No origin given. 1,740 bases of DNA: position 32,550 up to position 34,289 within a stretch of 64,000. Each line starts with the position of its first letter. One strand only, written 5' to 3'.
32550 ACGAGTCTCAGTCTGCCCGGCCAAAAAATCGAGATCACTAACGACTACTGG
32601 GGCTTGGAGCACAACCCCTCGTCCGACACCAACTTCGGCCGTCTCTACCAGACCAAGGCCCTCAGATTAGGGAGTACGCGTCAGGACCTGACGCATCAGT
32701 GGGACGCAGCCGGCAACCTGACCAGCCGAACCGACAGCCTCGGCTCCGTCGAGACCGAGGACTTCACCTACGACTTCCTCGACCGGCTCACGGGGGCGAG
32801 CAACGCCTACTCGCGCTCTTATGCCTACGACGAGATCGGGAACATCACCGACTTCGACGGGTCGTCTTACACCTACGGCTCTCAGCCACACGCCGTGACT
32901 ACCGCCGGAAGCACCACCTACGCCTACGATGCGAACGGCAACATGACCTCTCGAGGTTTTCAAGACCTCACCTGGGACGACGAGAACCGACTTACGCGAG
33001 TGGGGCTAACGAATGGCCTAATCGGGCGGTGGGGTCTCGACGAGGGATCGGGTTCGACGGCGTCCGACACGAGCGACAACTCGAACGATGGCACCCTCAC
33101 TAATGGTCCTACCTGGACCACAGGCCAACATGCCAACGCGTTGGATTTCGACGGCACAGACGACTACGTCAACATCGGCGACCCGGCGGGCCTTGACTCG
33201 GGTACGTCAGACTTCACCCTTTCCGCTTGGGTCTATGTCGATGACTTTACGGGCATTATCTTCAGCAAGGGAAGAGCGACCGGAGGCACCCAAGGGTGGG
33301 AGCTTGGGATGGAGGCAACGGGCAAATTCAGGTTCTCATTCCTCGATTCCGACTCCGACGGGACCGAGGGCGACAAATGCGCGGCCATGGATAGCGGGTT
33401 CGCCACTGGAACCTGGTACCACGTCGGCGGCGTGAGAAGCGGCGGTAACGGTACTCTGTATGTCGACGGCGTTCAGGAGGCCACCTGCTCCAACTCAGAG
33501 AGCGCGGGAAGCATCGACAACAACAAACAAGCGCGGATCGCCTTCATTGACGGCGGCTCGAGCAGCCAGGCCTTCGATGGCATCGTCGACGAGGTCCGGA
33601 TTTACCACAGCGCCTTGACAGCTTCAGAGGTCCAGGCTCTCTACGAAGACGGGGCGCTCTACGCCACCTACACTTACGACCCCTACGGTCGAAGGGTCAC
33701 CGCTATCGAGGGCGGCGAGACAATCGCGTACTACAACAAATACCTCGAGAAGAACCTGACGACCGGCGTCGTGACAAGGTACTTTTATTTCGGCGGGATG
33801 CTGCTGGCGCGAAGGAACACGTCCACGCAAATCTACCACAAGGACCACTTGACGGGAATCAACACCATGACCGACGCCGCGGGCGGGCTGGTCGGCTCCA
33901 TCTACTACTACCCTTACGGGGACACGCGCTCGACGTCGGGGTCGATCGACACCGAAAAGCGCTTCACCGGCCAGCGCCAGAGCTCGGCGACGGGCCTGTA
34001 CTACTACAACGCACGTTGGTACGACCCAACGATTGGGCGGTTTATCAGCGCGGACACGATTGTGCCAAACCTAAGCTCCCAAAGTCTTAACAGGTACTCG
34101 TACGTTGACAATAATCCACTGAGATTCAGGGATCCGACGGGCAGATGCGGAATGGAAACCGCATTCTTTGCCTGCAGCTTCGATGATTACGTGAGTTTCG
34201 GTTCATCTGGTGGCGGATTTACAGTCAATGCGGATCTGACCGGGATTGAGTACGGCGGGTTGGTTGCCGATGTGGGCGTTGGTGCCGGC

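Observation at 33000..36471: RHS remnant with a LamG-like insert, an unassigned C-terminal toxin domain and a 555-aa lipoprotein as candidate immunity or partner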

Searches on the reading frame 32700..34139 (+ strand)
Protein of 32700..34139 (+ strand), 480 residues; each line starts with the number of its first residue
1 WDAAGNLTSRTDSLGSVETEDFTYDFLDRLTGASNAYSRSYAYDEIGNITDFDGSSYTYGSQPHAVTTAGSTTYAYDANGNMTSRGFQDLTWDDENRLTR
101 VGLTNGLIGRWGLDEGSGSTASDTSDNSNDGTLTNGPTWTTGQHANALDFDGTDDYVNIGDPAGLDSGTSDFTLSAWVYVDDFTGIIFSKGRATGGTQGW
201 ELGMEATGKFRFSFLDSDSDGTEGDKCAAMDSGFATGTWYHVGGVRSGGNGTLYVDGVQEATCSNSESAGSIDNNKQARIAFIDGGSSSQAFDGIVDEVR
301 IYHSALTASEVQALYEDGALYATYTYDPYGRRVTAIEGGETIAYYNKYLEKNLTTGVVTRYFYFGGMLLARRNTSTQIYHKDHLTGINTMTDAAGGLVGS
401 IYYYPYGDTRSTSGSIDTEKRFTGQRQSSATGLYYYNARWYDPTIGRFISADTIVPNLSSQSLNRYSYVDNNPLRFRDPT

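Call 18: find_homologous_proteins(query=window:32700-34139:+, max_evalue=1e-10)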
Query window:32700-34139:+ (480 aa): 1925 proteins with E <= 1e-10 among 8000 candidates; the best 120 are listed.
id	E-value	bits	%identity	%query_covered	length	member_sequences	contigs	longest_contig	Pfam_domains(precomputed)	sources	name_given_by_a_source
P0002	2.1e-89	319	55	33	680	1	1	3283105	PF07953.21,PF13385.14,PF25023.2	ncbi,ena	-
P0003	2.0e-81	293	36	45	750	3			PF22925.4,PF07953.21,PF00354.25,PF13385.14,PF02973.23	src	-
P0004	3.3e-81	292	56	33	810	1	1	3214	PF05593.20,PF25023.2,PF01436.28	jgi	jgi:RHS repeat-associated protein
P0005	3.8e-80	288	43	78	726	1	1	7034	PF07953.21,PF13385.14,PF25023.2,PF02210.32,PF00054.31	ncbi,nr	ncbi:MAG: hypothetical protein HY261_07150 [Chloroflexi bacterium]|nr:hypothetical protein [Chlorofl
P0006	4.0e-79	285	56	33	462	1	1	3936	PF05593.20,PF25023.2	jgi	jgi:RHS repeat-associated protein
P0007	4.5e-79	285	60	33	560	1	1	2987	PF25023.2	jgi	-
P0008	1.0e-78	284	59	33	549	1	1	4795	PF25023.2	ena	-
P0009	4.6e-78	282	60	33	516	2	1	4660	PF25023.2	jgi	-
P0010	5.4e-78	281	57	33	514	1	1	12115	PF05593.20,PF25023.2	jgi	jgi:RHS repeat-associated protein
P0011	2.8e-77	279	56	33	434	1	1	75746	PF25023.2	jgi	jgi:RHS repeat-associated protein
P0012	4.6e-77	278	55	34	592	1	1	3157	PF05593.20,PF25023.2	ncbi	-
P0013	6.2e-77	278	56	34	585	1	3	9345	PF25023.2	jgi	jgi:RHS repeat-associated protein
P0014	1.2e-76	277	55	35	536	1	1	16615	PF05593.20,PF25023.2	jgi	jgi:RHS repeat-associated protein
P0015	4.2e-76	275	59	33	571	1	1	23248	PF05593.20,PF25023.2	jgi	jgi:RHS repeat-associated protein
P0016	3.8e-75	272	57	33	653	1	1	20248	PF05593.20,PF25023.2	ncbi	ncbi:RHS repeat-associated core domain-containing protein [Chloroflexota bacterium]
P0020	1.2e-73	267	55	33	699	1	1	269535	PF05593.20,PF25023.2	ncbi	-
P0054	2.0e-67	246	34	99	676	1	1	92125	PF13385.14,PF25023.2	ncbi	ncbi:MAG: LamG-like jellyroll fold domain-containing protein [Dehalogenimonas sp.]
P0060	6.8e-67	245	50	33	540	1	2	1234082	PF05593.20,PF25023.2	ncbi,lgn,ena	-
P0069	9.8e-65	238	56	33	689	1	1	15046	PF05593.20,PF13385.14,PF25023.2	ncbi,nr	ncbi:MAG: hypothetical protein HY665_00135 [Chloroflexi bacterium]|nr:hypothetical protein [Chlorofl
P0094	4.3e-59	219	53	33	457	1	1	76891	PF25023.2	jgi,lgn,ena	-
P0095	1.2e-58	217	55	33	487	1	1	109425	PF25023.2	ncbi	-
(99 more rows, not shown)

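Call 21: find_encoding_contigs(protein=P0054, flank=6000, max_places=3)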
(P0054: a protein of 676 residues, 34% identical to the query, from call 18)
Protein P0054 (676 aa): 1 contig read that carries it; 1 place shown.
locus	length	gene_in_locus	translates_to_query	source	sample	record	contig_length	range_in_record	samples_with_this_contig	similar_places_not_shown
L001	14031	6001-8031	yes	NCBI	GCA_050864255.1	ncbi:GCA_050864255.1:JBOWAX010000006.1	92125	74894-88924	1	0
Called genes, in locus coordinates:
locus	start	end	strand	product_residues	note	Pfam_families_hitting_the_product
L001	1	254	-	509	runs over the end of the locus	PF00239:Resolvase, PF07508:Recombinase (weak)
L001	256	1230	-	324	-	PF06114:Peptidase_M78 (weak)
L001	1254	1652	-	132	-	PF13560:HTH_31, PF12844:HTH_19, PF01381:HTH_3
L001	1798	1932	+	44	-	-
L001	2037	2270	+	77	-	-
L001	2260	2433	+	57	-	-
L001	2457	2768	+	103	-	-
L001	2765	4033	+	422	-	PF13481:AAA_25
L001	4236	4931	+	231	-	PF00239:Resolvase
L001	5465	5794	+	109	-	-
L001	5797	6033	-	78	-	-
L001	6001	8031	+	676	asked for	PF25023:TEN_YD-shell (weak), PF13385:Laminin_G_3, PF25023:TEN_YD-shell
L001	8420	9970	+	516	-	PF05598:DUF772, PF13612:DDE_Tnp_1_3 (faint), PF01609:DDE_Tnp_1, PF13751:DDE_Tnp_1_6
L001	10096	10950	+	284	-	-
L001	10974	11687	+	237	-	-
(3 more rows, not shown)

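Call 22: find_encoding_contigs(protein=P0002, flank=6000, max_places=3)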
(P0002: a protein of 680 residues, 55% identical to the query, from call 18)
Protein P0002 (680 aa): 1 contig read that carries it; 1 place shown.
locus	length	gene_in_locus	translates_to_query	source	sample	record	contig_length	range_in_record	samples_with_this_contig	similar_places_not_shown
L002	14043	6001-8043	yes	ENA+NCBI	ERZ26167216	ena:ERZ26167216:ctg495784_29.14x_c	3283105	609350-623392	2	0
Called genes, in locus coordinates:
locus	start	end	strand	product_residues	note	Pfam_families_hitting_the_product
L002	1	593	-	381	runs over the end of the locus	PF04879:Molybdop_Fe4S4 (weak), PF00384:Molybdopterin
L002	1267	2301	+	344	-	PF00296:Bac_luciferase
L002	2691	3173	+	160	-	-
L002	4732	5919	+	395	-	PF25023:TEN_YD-shell (weak), PF05593:RHS_repeat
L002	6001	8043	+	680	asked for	PF07953:Toxin_R_bind_N (weak), PF13385:Laminin_G_3, PF25023:TEN_YD-shell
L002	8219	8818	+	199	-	-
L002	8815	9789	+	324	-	-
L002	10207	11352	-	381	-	PF02423:OCD_Mu_crystall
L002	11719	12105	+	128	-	PF02776:TPP_enzyme_N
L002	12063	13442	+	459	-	PF00205:TPP_enzyme_M, PF02775:TPP_enzyme_C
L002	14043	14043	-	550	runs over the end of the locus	-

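Call 54: search_protein_families(library=pfam, proteins=[L002:8219-8815:+], max_evalue=1)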
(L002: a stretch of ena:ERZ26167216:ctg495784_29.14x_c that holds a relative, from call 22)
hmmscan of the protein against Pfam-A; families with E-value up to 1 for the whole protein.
L002:8219-8815:+ (199 aa): 0 families

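Call 71: find_encoding_contigs(protein=P0069, flank=4000, max_places=2)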
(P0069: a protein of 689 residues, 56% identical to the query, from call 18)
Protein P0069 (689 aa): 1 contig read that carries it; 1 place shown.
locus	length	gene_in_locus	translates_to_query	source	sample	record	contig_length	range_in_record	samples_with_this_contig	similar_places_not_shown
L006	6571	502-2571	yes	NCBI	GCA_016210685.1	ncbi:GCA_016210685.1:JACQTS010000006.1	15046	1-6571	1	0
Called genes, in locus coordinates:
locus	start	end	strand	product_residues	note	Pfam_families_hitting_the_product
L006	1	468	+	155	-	PF01425:Amidase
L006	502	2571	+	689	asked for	PF13385:Laminin_G_3, PF05593:RHS_repeat (faint), PF25023:TEN_YD-shell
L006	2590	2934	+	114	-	PF15569:Imm40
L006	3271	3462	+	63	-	PF05598:DUF772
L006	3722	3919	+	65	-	PF02597:ThiS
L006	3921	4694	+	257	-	PF05690:ThiG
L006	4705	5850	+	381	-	PF04055:Radical_SAM, PF06968:BATS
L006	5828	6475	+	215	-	PF02581:TMP-TENI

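Call 72: find_encoding_contigs(protein=P0020, flank=4000, max_places=2)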
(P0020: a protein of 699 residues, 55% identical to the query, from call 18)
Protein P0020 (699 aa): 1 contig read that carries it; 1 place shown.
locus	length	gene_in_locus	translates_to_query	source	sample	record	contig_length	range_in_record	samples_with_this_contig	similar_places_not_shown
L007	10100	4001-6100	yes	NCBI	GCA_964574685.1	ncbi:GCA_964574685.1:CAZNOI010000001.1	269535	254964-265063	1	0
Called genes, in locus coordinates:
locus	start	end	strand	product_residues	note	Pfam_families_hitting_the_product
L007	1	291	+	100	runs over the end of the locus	PF13451:zf_Tbcl, PF23477:zf_Tbcl_2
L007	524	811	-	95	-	-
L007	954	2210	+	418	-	PF00330:Aconitase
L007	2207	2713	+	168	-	PF00694:Aconitase_C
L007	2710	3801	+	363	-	PF00180:Iso_dh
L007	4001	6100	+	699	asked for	PF05593:RHS_repeat (weak), PF25023:TEN_YD-shell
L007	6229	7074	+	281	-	-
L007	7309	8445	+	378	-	PF25023:TEN_YD-shell (weak)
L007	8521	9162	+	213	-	-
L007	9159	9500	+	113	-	-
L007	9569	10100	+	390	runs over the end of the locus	-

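Call 82: search_protein_families(library=pfam, proteins=[L007:8521-9159:+, L007:6229-7071:+, L007:9159-9497:+], max_evalue=1)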
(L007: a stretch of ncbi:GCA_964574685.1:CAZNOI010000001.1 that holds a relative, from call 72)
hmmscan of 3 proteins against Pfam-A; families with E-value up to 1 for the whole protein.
L007:8521-9159:+ (213 aa): 2 families
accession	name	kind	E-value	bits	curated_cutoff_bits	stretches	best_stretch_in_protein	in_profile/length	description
PF21129.3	TibC_1st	-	0.0029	18.1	27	1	131-154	12-35/63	Glycosyltransferase TibC, N-terminal domain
PF14285.11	DUF4367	-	0.23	12.4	22.1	0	148-184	76-110/110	Domain of unknown function (DUF4367)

L007:6229-7071:+ (281 aa): 0 families

L007:9159-9497:+ (113 aa): 0 families

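Call 97: find_encoding_contigs(protein=P0060, flank=3000, max_places=1)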
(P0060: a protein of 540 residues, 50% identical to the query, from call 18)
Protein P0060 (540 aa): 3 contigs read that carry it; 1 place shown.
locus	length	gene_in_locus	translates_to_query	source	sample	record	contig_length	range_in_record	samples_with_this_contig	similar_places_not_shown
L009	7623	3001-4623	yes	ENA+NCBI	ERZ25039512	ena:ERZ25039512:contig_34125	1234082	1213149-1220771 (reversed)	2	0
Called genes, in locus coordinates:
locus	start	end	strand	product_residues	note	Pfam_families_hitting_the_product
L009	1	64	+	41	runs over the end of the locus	-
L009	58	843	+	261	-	PF01790:LGT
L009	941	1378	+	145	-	PF00690:Cation_ATPase_N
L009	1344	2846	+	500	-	PF00122:E1-E2_ATPase, PF00702:Hydrolase, PF13246:Cation_ATPase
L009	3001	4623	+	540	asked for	PF05593:RHS_repeat (faint), PF25023:TEN_YD-shell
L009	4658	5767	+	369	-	-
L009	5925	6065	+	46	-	-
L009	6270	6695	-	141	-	PF13673:Acetyltransf_10 (weak), PF13508:Acetyltransf_7 (weak)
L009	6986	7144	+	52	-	-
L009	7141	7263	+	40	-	-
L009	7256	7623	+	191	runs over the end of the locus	PF00239:Resolvase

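Call 98: find_encoding_contigs(protein=P0095, flank=3000, max_places=1)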
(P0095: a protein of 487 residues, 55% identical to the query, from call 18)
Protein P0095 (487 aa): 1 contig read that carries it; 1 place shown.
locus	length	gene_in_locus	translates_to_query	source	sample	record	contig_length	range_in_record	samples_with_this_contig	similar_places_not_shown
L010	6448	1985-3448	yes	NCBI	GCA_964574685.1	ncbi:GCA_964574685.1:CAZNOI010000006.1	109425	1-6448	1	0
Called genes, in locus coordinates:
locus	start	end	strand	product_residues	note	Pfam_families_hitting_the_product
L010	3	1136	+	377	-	?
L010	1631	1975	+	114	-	-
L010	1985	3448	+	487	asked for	PF25023:TEN_YD-shell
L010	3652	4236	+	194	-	PF00515:TPR_1 (faint), PF13428:TPR_14 (faint), PF07719:TPR_2 (faint), PF13181:TPR_8 (faint), PF13424:TPR_12 (faint), PF14559:TPR_19 (faint)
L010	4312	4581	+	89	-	-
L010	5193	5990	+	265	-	PF00106:adh_short, PF08659:KR, PF03435:Sacchrp_dh_NADP (faint), PF13561:adh_short_C2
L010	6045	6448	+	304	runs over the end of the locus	PF04909:Amidohydro_2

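Call 99: find_encoding_contigs(protein=P0094, flank=3000, max_places=1)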
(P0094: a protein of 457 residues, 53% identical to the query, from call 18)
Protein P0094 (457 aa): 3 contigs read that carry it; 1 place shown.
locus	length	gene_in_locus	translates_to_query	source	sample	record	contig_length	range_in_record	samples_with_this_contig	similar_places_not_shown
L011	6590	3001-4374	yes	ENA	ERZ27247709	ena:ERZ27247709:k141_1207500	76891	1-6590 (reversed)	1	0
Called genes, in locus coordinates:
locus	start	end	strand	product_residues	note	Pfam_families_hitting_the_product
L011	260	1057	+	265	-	-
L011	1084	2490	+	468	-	PF01396:Zn_ribbon_Top1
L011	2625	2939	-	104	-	-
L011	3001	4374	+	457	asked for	PF25023:TEN_YD-shell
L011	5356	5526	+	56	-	-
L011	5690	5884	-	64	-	-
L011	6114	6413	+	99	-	PF08734:GYD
